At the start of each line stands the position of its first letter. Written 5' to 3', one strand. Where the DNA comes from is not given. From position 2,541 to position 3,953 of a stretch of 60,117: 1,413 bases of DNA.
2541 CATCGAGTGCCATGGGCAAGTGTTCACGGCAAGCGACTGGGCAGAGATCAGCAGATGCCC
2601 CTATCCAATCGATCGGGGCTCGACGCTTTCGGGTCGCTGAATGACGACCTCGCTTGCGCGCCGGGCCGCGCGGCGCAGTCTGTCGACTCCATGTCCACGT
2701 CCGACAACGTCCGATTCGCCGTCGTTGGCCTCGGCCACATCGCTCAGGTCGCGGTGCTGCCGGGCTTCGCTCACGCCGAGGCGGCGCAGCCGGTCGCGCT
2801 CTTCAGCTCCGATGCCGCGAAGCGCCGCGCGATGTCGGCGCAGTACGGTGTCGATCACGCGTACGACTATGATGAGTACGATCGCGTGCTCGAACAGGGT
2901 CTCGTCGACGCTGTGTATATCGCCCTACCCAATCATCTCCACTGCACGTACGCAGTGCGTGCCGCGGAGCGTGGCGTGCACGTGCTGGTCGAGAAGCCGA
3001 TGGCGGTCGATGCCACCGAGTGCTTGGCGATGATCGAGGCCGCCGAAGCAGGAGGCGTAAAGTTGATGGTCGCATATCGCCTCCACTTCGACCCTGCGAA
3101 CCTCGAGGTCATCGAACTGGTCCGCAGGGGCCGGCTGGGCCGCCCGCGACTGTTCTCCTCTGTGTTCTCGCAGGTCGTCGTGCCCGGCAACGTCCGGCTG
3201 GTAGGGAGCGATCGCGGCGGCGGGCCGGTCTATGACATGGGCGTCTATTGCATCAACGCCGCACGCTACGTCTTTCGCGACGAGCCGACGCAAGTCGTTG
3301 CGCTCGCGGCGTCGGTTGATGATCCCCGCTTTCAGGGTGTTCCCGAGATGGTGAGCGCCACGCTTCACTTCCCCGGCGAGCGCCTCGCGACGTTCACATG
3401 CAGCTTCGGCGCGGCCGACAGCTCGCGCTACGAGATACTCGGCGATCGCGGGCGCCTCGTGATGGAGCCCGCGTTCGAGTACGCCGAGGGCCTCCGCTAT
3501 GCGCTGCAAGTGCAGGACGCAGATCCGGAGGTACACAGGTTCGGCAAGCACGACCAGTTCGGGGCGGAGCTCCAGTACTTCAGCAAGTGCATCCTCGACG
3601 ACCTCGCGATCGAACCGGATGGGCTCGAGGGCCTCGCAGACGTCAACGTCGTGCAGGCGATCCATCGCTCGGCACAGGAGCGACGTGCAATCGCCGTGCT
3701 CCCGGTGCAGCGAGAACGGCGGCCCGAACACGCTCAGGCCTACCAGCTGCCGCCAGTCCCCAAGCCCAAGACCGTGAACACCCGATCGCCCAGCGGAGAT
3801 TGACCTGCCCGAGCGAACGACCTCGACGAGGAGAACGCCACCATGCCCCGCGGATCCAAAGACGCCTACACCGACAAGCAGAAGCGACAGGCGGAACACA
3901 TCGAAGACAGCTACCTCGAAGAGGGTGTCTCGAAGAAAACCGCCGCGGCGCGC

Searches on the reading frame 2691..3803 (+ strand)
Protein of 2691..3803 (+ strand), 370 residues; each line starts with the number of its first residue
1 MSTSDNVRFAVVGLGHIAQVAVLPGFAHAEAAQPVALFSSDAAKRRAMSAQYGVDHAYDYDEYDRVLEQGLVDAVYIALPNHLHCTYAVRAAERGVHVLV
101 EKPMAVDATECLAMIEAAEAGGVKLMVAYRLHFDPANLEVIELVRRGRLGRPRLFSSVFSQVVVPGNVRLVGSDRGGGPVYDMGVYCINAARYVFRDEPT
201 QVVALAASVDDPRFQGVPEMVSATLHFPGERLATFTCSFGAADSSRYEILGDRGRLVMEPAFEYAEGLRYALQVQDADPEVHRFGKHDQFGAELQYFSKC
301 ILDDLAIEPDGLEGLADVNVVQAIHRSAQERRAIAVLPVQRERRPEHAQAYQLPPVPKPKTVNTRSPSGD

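Call 93: search_protein_families(library=pfam, max_evalue=0.00001, proteins=[window:2691-3803:+])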
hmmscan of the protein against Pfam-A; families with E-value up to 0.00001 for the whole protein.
window:2691-3803:+ (370 aa): 3 families
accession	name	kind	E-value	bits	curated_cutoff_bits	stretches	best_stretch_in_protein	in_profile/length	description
PF01408.29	GFO_IDH_MocA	-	2.7e-26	93.1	24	1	7-129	1-120/120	Oxidoreductase family, NAD-binding Rossmann fold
PF22725.1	GFO_IDH_MocA_C3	-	3.4e-24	85.6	27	1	139-256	3-123/124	GFO/IDH/MocA C-terminal domain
PF02894.22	GFO_IDH_MocA_C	-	7e-15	55.9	22.9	1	142-335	2-217/218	Oxidoreductase family, C-terminal alpha/beta domain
